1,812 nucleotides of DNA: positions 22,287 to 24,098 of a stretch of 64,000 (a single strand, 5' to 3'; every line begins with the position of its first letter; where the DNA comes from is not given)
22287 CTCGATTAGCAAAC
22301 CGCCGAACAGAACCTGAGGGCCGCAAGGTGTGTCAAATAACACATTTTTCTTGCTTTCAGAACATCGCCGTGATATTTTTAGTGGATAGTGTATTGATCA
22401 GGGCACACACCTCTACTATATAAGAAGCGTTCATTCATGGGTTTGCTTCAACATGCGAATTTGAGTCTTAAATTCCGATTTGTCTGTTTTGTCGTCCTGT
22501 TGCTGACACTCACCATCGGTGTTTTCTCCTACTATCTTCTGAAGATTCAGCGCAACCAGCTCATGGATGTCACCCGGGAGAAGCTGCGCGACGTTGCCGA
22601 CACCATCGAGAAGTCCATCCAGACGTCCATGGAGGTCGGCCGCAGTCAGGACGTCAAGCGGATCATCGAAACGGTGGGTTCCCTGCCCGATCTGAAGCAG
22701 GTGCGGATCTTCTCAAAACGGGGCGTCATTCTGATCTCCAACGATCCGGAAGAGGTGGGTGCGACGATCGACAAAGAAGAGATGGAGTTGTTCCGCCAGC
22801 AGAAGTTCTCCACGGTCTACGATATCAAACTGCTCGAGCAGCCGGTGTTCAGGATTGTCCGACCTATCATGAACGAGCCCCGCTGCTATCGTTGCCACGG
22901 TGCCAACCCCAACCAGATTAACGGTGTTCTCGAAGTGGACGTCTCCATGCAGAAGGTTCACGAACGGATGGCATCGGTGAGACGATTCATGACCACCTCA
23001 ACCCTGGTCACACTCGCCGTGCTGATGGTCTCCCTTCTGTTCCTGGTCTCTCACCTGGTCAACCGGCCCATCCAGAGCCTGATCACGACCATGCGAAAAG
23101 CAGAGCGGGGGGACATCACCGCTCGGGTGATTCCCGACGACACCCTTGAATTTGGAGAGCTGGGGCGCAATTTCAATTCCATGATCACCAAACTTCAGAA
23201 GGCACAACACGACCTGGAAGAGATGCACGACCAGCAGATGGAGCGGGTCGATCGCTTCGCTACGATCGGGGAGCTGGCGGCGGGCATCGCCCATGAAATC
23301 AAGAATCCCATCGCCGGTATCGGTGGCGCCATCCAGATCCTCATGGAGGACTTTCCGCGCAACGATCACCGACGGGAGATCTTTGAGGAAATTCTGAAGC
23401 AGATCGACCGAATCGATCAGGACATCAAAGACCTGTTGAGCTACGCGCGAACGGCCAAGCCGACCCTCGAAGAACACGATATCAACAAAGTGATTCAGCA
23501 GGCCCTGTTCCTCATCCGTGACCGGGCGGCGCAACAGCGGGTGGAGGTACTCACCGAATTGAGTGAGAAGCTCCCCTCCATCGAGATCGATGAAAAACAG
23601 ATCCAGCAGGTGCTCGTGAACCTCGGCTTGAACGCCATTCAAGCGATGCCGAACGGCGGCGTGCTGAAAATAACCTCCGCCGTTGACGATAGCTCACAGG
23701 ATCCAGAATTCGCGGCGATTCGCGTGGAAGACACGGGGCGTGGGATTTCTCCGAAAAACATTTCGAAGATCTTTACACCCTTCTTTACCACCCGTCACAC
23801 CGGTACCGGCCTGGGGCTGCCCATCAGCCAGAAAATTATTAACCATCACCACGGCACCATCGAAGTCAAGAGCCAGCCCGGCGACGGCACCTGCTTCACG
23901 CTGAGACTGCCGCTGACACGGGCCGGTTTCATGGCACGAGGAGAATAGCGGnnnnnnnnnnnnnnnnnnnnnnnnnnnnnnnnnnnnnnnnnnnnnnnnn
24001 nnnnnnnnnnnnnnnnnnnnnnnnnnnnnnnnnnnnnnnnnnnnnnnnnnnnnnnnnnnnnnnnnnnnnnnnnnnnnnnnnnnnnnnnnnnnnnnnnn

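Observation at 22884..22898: CxxCH haem-binding motif in the periplasmic sensor domain of the histidine kinase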

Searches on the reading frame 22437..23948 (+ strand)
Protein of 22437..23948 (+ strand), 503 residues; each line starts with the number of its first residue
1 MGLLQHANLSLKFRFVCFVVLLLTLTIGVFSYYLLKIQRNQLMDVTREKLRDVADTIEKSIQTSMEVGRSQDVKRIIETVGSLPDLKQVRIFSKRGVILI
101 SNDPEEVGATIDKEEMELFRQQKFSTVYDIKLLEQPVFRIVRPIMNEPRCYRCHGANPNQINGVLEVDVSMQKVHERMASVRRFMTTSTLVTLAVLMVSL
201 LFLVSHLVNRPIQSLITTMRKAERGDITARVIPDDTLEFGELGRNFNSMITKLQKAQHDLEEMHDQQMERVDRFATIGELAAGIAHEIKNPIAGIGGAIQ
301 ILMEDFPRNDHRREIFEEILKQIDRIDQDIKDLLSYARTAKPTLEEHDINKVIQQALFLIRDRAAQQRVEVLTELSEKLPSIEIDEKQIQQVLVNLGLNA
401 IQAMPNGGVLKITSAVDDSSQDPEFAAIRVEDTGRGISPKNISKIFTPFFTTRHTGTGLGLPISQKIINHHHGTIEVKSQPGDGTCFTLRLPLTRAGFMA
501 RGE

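Call 3: search_protein_families(library=pfam, proteins=[window:22437-23948:+], max_evalue=1)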
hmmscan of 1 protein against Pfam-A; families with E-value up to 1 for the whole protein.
window:22437-23948:+ (503 aa): 14 families
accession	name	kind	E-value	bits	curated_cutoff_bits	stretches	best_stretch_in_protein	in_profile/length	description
PF02518.31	HATPase_c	-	1.9e-27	96.3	26.4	1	385-494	2-110/111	Histidine kinase-, DNA gyrase B-, and HSP90-like ATPase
PF00512.31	HisKA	-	3.2e-14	53.2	26.9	1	278-338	3-62/66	His Kinase A (phospho-acceptor) domain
PF00672.30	HAMP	-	4e-11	43.5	25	1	203-254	1-52/53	HAMP domain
PF21563.3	Mcp40H-20_sensor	-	1.3e-05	25.9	27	1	57-172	3-112/112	Methyl-accepting chemotaxis sensory transducer, class 40H, sensor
PF11845.13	Tll0287-like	-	4e-05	24.5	24.1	1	110-159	72-113/144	Tll0287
PF04118.20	Dopey_N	-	0.00058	19.6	26.4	1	310-391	148-212/306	Dopey, N-terminal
PF08395.17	7tm_7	-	0.0062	16.3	26.6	1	16-68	157-207/370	7tm Chemosensory receptor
PF17203.10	sCache_3_2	-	0.0073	16.8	28.4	1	40-146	4-113/140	Single cache domain 3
PF10090.15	HPTransfase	-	0.0096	16.1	22.9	1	386-418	29-59/123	Histidine phosphotransferase C-terminal domain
PF07889.17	DUF1664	-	0.067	13.7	34.6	0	24-108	10-100/124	Protein of unknown function (DUF1664)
PF19191.5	HEF_HK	-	0.12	13.3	24.1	0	284-331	9-56/67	HEF_HK domain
PF05192.23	MutS_III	-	0.2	12.4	34.1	0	39-332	64-179/194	MutS domain III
PF18039.7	UBA_6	-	0.21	12.1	23.5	1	385-401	14-30/42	UBA-like domain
PF11119.13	DUF2633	-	0.54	10.6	25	0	187-208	7-28/43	Protein of unknown function (DUF2633)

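Call 4: search_protein_families(library=ncbifam, proteins=[window:22437-23948:+], max_evalue=1)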
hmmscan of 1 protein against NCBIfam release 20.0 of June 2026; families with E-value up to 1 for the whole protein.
window:22437-23948:+ (503 aa): 95 families (the best 25 are shown)
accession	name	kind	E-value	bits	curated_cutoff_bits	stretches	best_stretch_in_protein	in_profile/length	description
NF008468.0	PRK11360.1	equivalog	2.7e-83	280.4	646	3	265-495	384-610/616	two-component system sensor histidine kinase AtoS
NF007688.0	PRK10364.1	equivalog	4.2e-65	220.3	479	2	264-494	227-452/460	two-component system sensor histidine kinase ZraS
NF010411.0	PRK13837.1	equivalog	3.8e-50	170.7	647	1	252-494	426-676/828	two-component system VirA-like sensor kinase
NF033092.0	HK_WalK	equivalog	5.9e-48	163.8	725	2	279-493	374-594/594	cell wall metabolism sensor histidine kinase WalK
NF052574.1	HisKinEspCMyxo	equivalog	5.3e-45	153.9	1200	1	269-495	409-639/785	serine histidine kinase EspC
NF053867.1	SprKinKinDBac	equivalog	4.3e-43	147.5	775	1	269-494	278-498/500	sporulation kinase KinD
NF040691.1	MtrAB_MtrB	equivalog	5.5e-43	147.7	450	1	10-495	4-494/507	MtrAB system histidine kinase MtrB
NF046044.1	PnpS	equivalog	1.6e-40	139.4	400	2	280-492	173-390/390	two-component system histidine kinase PnpS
NF011874.0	PRK15347.1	equivalog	4.5e-40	137.5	852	1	183-495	296-616/921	two component system sensor kinase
NF038348.1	T2SS_HK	subfamily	7.4e-39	133.6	450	2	305-493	391-573/574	histidine kinase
NF008312.0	PRK11100.1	equivalog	2e-37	129.1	356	1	158-493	157-474/477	two-component system sensor histidine kinase CreC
NF046026.1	HisKinCckACaul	equivalog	2e-34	118.8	1000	1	265-495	290-534/678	cell cycle histidine kinase CckA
NF008293.1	PRK11073.1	equivalog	2.7e-34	118.9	240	1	267-494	121-348/349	nitrogen regulation protein NR(II)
NF046020.1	HisKinCckABruc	equivalog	5.3e-34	117.2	1000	1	265-492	468-706/868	cell cycle histidine kinase CckA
TIGR02956.1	TMAO_torS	equivalog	6.6e-34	117.2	676.5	1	282-496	469-685/967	TMAO reductase system sensor histidine kinase/response regulator TorS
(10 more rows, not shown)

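Call 6: search_solved_structures(query=window:22437-23948:+, max_evalue=10, show_alignments=0)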
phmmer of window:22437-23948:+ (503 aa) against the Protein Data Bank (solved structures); distinct sequences matched with E-value up to 10: 86 (the best 60 are shown).
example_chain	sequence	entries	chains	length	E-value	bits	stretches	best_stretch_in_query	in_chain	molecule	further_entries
9jfj_A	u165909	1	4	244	3.8e-44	154.7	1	264-494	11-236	Sensor histidine kinase ZraS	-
3d36_A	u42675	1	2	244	2.5e-32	115.7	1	269-495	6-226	Sporulation kinase B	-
3a0r_A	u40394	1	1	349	1.6e-30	109.8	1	264-494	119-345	Sensor protein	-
5idj_A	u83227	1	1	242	1e-26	97.2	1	271-494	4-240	Histidine kinase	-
4gcz_A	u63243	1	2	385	1.3e-25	93.6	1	247-493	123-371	Blue-light photoreceptor, Sensor protein fixL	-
8a3u_A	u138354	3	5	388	3.5e-25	92.1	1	250-493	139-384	Putative Sensory box protein,Sensor protein FixL | Putative Sensory box protein,Putative Sensory box protein,Sensor protein FixL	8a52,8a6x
8a7f_A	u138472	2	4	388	3.5e-25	92.1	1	250-493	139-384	Putative Sensory box protein,Sensor protein FixL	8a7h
8vc9_A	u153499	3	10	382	4.8e-21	78.5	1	251-493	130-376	Leptospira virulence regulator B (LvrB) | histidine kinase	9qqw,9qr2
4jas_A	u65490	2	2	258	8.6e-21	77.7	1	264-498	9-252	Histidine kinase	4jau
7z8n_A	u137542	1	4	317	1.5e-20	76.9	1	269-494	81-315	Histidine kinase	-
9p6i_A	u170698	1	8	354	8.8e-20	74.3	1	267-497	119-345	histidine kinase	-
5uht_A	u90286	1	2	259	1e-19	74.2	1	264-498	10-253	Sensor histidine kinase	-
2c2a_A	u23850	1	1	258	1.1e-19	74.1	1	264-498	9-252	SENSOR HISTIDINE KINASE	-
3dge_A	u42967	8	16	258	1.1e-19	74.1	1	264-498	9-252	Sensor protein | Histidine kinase | Sensor histidine kinase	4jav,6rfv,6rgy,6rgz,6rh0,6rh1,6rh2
6azr_A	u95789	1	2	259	1.9e-19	73.2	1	264-498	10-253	Sensor histidine kinase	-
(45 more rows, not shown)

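Call 10: find_homologous_proteins(query=window:22437-23948:+, max_evalue=1e-30)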
Query window:22437-23948:+ (503 aa): 3027 proteins with E <= 1e-30 among 8000 candidates; the best 120 are listed.
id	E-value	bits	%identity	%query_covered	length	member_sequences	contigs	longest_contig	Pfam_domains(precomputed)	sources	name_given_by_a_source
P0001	0.0e+0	1102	100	100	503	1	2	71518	PF00672.31,PF02518.32,PF21563.4,PF00512.32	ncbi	-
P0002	1.4e-289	979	89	99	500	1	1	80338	PF00672.31,PF02518.32,PF21563.4,PF00512.32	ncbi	-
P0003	5.6e-277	937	84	99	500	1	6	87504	PF00672.31,PF02518.32,PF00512.32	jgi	jgi:signal transduction histidine kinase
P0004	8.7e-263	890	80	99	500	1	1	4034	PF00672.31,PF02518.32,PF00512.32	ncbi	-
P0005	3.1e-227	773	69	98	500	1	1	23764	PF00672.31,PF02518.32,PF21563.4,PF00512.32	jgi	jgi:signal transduction histidine kinase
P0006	1.1e-223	761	70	99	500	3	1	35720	PF00672.31,PF02518.32,PF00512.32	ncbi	-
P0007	4.2e-221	753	68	96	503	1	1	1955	PF00672.31,PF02518.32,PF00512.32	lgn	-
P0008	5.0e-217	740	66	98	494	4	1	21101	PF00672.31,PF02518.32,PF00512.32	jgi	-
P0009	2.1e-214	731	69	97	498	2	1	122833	PF00672.31,PF02518.32,PF00512.32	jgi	-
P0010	2.4e-214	731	65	98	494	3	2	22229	PF00672.31,PF02518.32,PF00512.32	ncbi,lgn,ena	ncbi:MAG: ATP-binding protein [bacterium]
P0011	7.9e-214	729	65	99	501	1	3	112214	PF00672.31,PF02518.32,PF00512.32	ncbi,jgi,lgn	-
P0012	2.7e-211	721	66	97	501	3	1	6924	PF00672.31,PF02518.32,PF00512.32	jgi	-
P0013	9.6e-211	719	65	99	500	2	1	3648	PF00672.31,PF02518.32,PF00512.32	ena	-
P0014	1.1e-206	705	63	98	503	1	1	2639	PF00672.31,PF02518.32,PF00512.32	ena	-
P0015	2.6e-206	704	64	98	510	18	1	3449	PF00672.31,PF02518.32,PF00512.32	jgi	-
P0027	2.1e-162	559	55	96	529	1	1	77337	PF00672.31,PF02518.32,PF21563.4,PF00512.32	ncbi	-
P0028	3.2e-160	552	53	96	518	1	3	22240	PF00672.31,PF02518.32,PF21563.4,PF00512.32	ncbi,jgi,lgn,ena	-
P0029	6.3e-125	436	43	96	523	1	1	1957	PF00672.31,PF02518.32,PF21563.4,PF00512.32,PF17203.11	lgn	-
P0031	1.7e-119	418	42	96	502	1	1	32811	PF00672.31,PF02518.32,PF21563.4,PF00512.32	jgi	jgi:hypothetical protein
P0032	1.7e-118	415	43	93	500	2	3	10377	PF00672.31,PF26769.1,PF02518.32,PF21563.4,PF00512.32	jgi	-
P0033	9.3e-118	412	41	96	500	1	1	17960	PF00672.31,PF02518.32,PF21563.4,PF00512.32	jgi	-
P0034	1.7e-117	411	43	94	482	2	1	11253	PF00672.31,PF02518.32,PF21563.4,PF00512.32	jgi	jgi:signal transduction histidine kinase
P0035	3.0e-117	411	42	96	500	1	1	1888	PF00672.31,PF02518.32,PF21563.4,PF00512.32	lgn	-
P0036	1.1e-116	409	42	96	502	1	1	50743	PF00672.31,PF02518.32,PF21563.4,PF00512.32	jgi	-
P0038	1.5e-116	408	42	96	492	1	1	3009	PF00672.31,PF02518.32,PF21563.4,PF00512.32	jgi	-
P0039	7.3e-116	406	41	95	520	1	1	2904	PF00672.31,PF02518.32,PF21563.4,PF00512.32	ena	-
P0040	9.5e-116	406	41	93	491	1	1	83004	PF00672.31,PF02518.32,PF21563.4,PF00512.32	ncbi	-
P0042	1.5e-115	405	42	96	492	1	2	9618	PF00672.31,PF02518.32,PF21563.4,PF00512.32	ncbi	-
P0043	1.9e-115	405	42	96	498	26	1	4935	PF00672.31,PF02518.32,PF21563.4,PF00512.32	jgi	jgi:hypothetical protein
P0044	2.7e-115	404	41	93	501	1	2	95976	PF00672.31,PF02518.32,PF21563.4,PF00512.32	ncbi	-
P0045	3.5e-115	404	41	96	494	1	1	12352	PF00672.31,PF02518.32,PF21563.4,PF00512.32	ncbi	-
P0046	5.2e-115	403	41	95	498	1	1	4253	PF00672.31,PF02518.32,PF21563.4,PF00512.32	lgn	-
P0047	6.1e-115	403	40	96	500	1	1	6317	PF00672.31,PF02518.32,PF21563.4,PF00512.32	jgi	-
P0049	6.4e-115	403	41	96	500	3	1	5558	PF00672.31,PF02518.32,PF21563.4,PF00512.32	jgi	-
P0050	7.4e-115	403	41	96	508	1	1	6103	PF00672.31,PF02518.32,PF21563.4,PF00512.32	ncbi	-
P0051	1.1e-114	402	41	97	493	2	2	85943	PF00672.31,PF02518.32,PF21563.4,PF00512.32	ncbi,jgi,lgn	-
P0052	1.5e-114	402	41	97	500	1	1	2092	PF00672.31,PF02518.32,PF21563.4,PF00512.32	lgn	-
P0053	2.1e-114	401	41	96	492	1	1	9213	PF00672.31,PF02518.32,PF21563.4,PF00512.32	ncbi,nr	ncbi:MAG: ATP-binding protein [Geopsychrobacter sp.]|nr:ATP-binding protein [Geopsychrobacter sp.]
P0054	3.1e-114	401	43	96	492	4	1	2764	PF00672.31,PF02518.32,PF21563.4,PF00512.32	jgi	jgi:two-component system NtrC family sensor kinase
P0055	3.3e-114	401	42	96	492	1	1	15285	PF00672.31,PF02518.32,PF21563.4,PF00512.32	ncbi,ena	-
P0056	4.0e-114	400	41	96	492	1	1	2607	PF00672.31,PF02518.32,PF21563.4,PF00512.32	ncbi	-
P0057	4.6e-114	400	41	96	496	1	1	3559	PF00672.31,PF02518.32,PF21563.4,PF00512.32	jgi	jgi:signal transduction histidine kinase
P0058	5.1e-114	400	41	94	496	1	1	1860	PF00672.31,PF02518.32,PF21563.4,PF00512.32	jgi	jgi:hypothetical protein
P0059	5.2e-114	400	40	97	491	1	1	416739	PF00672.31,PF02518.32,PF21563.4,PF00512.32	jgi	jgi:signal transduction histidine kinase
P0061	1.2e-113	399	41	96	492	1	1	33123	PF00672.31,PF02518.32,PF21563.4,PF00512.32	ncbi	-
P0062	1.8e-113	398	42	96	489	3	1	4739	PF00672.31,PF02518.32,PF21563.4,PF00512.32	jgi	jgi:signal transduction histidine kinase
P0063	1.9e-113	398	41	97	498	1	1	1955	PF00672.31,PF02518.32,PF21563.4,PF00512.32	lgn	-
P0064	2.0e-113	398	40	95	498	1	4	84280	PF00672.31,PF02518.32,PF21563.4,PF00512.32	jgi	jgi:signal transduction histidine kinase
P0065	2.7e-113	398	42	97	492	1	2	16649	PF00672.31,PF02518.32,PF21563.4,PF00512.32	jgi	jgi:signal transduction histidine kinase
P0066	2.8e-113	397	42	96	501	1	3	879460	PF00672.31,PF02518.32,PF21563.4,PF00512.32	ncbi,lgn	-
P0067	3.3e-113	397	41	97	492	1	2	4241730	PF00672.31,PF02743.25,PF02518.32,PF21563.4,PF00512.32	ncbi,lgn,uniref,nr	ncbi:sensor histidine kinase [Geopsychrobacter electrodiphilus]|uniref:sensor histidine kinase n=1 T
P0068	3.8e-113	397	41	93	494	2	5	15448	PF00672.31,PF02518.32,PF21563.4,PF00512.32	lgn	-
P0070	3.9e-113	397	40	97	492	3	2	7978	PF00672.31,PF02518.32,PF21563.4,PF00512.32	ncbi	-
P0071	4.1e-113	397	41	96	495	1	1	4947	PF00672.31,PF02518.32,PF21563.4,PF00512.32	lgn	-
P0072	5.2e-113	397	42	96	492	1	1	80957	PF00672.31,PF02518.32,PF21563.4,PF00512.32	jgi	jgi:two-component system, NtrC family, sensor kinase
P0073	5.3e-113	397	42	96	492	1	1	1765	PF00672.31,PF02518.32,PF21563.4,PF00512.32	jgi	jgi:two-component system, NtrC family, sensor kinase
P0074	6.9e-113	396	41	93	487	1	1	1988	PF00672.31,PF02518.32,PF21563.4,PF00512.32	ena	-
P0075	7.4e-113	396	41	96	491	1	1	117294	PF00672.31,PF02518.32,PF21563.4,PF00512.32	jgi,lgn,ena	-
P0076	7.5e-113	396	40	96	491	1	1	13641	PF00672.31,PF02518.32,PF21563.4,PF00512.32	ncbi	-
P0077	1.1e-112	396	40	96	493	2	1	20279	PF00672.31,PF02743.25,PF02518.32,PF21563.4,PF00512.32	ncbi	-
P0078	1.7e-112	395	40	96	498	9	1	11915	PF00672.31,PF02518.32,PF21563.4,PF00512.32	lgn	-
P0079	1.7e-112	395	42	92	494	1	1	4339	PF00672.31,PF02518.32,PF21563.4,PF00512.32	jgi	jgi:signal transduction histidine kinase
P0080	2.0e-112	395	42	96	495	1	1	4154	PF00672.31,PF02518.32,PF21563.4,PF00512.32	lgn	-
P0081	2.0e-112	395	40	96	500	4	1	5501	PF00672.31,PF02518.32,PF21563.4,PF00512.32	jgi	-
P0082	2.0e-112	395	42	94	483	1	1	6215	PF00672.31,PF02518.32,PF21563.4,PF00512.32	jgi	jgi:signal transduction histidine kinase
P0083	2.2e-112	395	41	94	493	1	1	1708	PF00672.31,PF02518.32,PF21563.4,PF00512.32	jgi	jgi:signal transduction histidine kinase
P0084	2.4e-112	394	41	95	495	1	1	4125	PF00672.31,PF26769.1,PF02518.32,PF21563.4,PF00512.32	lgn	-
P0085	2.6e-112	394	40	96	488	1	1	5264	PF00672.31,PF02518.32,PF21563.4,PF00512.32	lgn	-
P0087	3.0e-112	394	42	97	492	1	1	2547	PF00672.31,PF02518.32,PF21563.4,PF00512.32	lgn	-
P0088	3.1e-112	394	41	96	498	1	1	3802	PF00672.31,PF02518.32,PF21563.4,PF00512.32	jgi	-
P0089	3.4e-112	394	42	96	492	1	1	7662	PF00672.31,PF02518.32,PF21563.4,PF00512.32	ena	-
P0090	3.5e-112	394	41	96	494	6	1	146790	PF00672.31,PF02518.32,PF21563.4,PF00512.32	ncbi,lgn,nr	ncbi:MAG: HAMP domain-containing protein [Geobacter sp.]|nr:HAMP domain-containing protein [Geobacte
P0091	4.0e-112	394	41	97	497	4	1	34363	PF00672.31,PF02518.32,PF21563.4,PF00512.32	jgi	-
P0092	4.0e-112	394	40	96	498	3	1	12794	PF00672.31,PF02518.32,PF21563.4,PF00512.32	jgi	jgi:signal transduction histidine kinase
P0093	5.4e-112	393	41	96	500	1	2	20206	PF00672.31,PF02518.32,PF21563.4,PF00512.32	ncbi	-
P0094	5.6e-112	393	40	96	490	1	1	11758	PF00672.31,PF02518.32,PF21563.4,PF00512.32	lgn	-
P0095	8.6e-112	393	41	96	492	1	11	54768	PF00672.31,PF02518.32,PF21563.4,PF00512.32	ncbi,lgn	-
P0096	8.7e-112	393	40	96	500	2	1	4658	PF00672.31,PF02518.32,PF21563.4,PF00512.32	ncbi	-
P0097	8.9e-112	393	41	94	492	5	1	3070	PF00672.31,PF02518.32,PF21563.4,PF00512.32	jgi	-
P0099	1.3e-111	392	41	96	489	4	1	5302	PF00672.31,PF02518.32,PF21563.4,PF00512.32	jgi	jgi:signal transduction histidine kinase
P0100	1.3e-111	392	40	96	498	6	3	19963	PF00672.31,PF02518.32,PF21563.4,PF00512.32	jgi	jgi:signal transduction histidine kinase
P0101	1.3e-111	392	41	96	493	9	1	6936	PF00672.31,PF02518.32,PF21563.4,PF00512.32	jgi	jgi:signal transduction histidine kinase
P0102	1.4e-111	392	40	96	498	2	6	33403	PF00672.31,PF02518.32,PF21563.4,PF00512.32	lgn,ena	-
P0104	2.2e-111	391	41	96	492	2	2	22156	PF00672.31,PF02518.32,PF21563.4,PF00512.32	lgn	-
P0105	2.2e-111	391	40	95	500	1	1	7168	PF00672.31,PF02518.32,PF21563.4,PF00512.32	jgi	jgi:hypothetical protein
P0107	2.8e-111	391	40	96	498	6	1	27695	PF00672.31,PF02518.32,PF21563.4,PF00512.32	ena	-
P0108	3.1e-111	391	42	97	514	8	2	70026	PF00672.31,PF02518.32,PF21563.4,PF00512.32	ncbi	-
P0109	3.7e-111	390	41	97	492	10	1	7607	PF00672.31,PF02518.32,PF21563.4,PF00512.32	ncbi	-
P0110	4.1e-111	390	41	96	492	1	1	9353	PF00672.31,PF02518.32,PF21563.4,PF00512.32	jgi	jgi:two-component system NtrC family sensor kinase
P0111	5.0e-111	390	41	96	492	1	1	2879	PF00672.31,PF02518.32,PF21563.4,PF00512.32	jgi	jgi:two-component system NtrC family sensor kinase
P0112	5.3e-111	390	40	97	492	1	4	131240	PF00672.31,PF02518.32,PF21563.4,PF00512.32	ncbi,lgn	-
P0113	5.8e-111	390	42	96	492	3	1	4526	PF00672.31,PF02518.32,PF21563.4,PF00512.32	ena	-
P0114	6.0e-111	390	40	96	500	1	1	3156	PF00672.31,PF26769.1,PF02518.32,PF21563.4,PF00512.32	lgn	-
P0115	6.2e-111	390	41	96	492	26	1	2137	PF00672.31,PF02518.32,PF21563.4,PF00512.32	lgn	-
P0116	6.6e-111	390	40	96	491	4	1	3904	PF00672.31,PF02518.32,PF21563.4,PF00512.32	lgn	-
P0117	7.0e-111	390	39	97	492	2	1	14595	PF00672.31,PF02518.32,PF21563.4,PF00512.32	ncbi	-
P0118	7.2e-111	390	41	96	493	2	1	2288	PF00672.31,PF02518.32,PF21563.4,PF00512.32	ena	-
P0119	7.7e-111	389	40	97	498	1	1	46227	PF00672.31,PF02518.32,PF21563.4,PF00512.32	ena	-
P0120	8.9e-111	389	40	96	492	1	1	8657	PF00672.31,PF02518.32,PF21563.4,PF00512.32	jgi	jgi:signal transduction histidine kinase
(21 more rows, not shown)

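Call 22: predict_structure(alignment_id=A1)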
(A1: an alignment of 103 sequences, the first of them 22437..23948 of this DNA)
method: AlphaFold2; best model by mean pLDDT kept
length: 503 residues; sequences in the alignment: 103
mean_pLDDT: 85.3   pTM: 0.54
mean pLDDT of the five models: 85.3, 83.6, 82.9, 80.9, 79.9
residues with pLDDT >= 90: 221; 70-90: 220; 50-70: 60; < 50: 2
segments of 3 or more residues with pLDDT < 50: none
pLDDT, mean of each block of 10 residues (from residue 1): 80 88 88 81 70 83 82 88 89 93 94 86 65 71 79 75 88 80 85 90 91 92 90 87 93 93 84 69 75 87 93 93 87 69 92 95 94 95 94 93 95 90 85 94 82 57 91 95 96 70 49
secondary structure, 60 per line:
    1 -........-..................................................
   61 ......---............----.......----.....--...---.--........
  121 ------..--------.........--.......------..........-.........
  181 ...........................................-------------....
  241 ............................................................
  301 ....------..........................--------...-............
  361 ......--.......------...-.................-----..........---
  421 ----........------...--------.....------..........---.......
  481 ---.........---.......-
elements in order: H2-9 H11-66 H70-81 E86-92 E97-101 H113-120 E137-145 H148-154 E161-170 H172-223 H237-304 H311-336 E345-347 H349-366 E369-375 E382-384 H386-402 E408-417 E425-432 H450-454 H461-470 E474-480 E484-492 H496-502
